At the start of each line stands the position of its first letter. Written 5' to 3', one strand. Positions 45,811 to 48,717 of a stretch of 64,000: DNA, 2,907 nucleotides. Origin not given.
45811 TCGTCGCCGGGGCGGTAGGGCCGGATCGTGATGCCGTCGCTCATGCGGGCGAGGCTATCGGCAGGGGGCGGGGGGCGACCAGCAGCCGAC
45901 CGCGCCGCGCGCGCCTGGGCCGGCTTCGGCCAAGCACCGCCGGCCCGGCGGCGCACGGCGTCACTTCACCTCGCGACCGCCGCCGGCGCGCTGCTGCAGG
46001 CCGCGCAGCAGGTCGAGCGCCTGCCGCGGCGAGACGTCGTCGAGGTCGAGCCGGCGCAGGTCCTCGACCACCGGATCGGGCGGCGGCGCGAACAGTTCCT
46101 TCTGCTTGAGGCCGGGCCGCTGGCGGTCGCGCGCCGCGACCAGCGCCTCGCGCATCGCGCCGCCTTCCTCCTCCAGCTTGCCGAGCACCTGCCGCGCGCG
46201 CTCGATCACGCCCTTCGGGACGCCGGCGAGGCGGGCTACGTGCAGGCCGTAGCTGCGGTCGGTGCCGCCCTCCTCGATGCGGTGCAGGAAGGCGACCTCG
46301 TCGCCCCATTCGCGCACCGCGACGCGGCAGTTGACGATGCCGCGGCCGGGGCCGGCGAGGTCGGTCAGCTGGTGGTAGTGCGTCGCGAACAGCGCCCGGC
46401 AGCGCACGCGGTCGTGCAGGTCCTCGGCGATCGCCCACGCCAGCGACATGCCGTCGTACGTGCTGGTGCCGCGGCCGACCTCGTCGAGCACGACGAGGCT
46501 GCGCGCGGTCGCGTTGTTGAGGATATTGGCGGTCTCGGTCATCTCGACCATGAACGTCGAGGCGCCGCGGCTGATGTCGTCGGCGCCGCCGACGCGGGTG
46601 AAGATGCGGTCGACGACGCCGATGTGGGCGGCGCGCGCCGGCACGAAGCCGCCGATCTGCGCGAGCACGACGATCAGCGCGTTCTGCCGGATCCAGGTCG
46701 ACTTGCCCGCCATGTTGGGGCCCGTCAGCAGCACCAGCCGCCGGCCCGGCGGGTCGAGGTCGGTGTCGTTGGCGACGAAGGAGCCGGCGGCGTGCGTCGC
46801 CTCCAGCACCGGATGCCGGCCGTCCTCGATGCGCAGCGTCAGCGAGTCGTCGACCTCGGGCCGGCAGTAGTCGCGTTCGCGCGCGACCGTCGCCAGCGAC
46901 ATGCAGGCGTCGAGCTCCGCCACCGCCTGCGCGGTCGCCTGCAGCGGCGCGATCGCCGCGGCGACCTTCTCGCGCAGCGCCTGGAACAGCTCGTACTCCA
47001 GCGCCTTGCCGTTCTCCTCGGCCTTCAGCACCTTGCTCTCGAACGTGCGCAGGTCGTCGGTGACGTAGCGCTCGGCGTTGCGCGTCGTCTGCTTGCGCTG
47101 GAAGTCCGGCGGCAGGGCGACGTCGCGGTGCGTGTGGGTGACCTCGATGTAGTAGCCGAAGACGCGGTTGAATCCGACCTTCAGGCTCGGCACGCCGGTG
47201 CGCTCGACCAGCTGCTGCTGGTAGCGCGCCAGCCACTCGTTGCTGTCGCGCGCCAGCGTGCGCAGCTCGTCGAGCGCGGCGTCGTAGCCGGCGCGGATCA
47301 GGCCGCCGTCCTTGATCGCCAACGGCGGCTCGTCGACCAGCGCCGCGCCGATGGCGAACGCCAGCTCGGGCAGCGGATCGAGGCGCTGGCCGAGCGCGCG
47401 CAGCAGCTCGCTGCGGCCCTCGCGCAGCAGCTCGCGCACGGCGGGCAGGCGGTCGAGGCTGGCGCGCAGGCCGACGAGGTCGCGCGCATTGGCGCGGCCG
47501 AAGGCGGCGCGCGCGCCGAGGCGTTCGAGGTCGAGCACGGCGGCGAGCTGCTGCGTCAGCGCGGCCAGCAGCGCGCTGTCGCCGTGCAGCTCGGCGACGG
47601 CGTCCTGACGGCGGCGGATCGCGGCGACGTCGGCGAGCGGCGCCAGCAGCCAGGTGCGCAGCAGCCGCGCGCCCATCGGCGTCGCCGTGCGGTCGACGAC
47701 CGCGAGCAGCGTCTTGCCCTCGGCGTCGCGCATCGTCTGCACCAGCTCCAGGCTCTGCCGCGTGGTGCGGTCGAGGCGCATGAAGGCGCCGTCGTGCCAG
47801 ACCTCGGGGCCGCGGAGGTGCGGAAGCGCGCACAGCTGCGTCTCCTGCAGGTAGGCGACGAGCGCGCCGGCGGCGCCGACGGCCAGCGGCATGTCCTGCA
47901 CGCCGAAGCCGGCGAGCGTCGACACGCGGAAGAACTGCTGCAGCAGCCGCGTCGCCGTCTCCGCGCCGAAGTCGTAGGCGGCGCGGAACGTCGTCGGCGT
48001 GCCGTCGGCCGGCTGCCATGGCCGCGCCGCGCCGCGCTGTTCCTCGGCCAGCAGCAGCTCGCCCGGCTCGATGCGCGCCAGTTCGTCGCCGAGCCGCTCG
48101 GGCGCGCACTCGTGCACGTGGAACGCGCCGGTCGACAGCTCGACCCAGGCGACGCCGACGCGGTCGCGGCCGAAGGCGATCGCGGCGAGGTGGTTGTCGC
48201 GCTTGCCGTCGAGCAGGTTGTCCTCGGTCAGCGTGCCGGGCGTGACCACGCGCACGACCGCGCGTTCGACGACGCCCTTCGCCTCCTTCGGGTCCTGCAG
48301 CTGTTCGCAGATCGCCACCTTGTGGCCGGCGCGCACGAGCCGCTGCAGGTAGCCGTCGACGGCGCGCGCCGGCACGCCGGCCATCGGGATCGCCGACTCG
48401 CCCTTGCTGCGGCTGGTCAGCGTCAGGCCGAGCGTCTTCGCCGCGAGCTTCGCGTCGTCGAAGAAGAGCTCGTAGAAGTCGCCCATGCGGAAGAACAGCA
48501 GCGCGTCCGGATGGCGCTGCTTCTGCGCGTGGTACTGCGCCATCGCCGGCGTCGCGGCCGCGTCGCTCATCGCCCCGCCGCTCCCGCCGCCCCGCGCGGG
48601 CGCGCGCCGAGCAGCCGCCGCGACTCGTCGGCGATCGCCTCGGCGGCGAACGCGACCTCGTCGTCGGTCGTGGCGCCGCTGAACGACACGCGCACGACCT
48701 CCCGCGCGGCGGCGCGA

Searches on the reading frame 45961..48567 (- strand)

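Call 49: search_protein_families(library=pfam, max_evalue=0.001, proteins=[window:45961-48567:-])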
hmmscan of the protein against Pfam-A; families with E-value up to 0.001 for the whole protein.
window:45961-48567:- (868 aa): 5 families
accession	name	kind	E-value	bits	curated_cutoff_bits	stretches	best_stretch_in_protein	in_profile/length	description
PF00488.27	MutS_V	-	7.9e-82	274.2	30.2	1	613-799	2-188/188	MutS domain V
PF05192.23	MutS_III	-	4.2e-50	171.2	34.1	1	268-559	1-194/194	MutS domain III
PF01624.25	MutS_I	-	4.3e-43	146.6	20.6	1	6-116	1-112/113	MutS domain I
PF05190.23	MutS_IV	-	3.5e-25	88.6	22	1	427-518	1-91/92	MutS family domain IV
PF05188.22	MutS_II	-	1.7e-23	83.9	25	1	125-252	1-133/133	MutS domain II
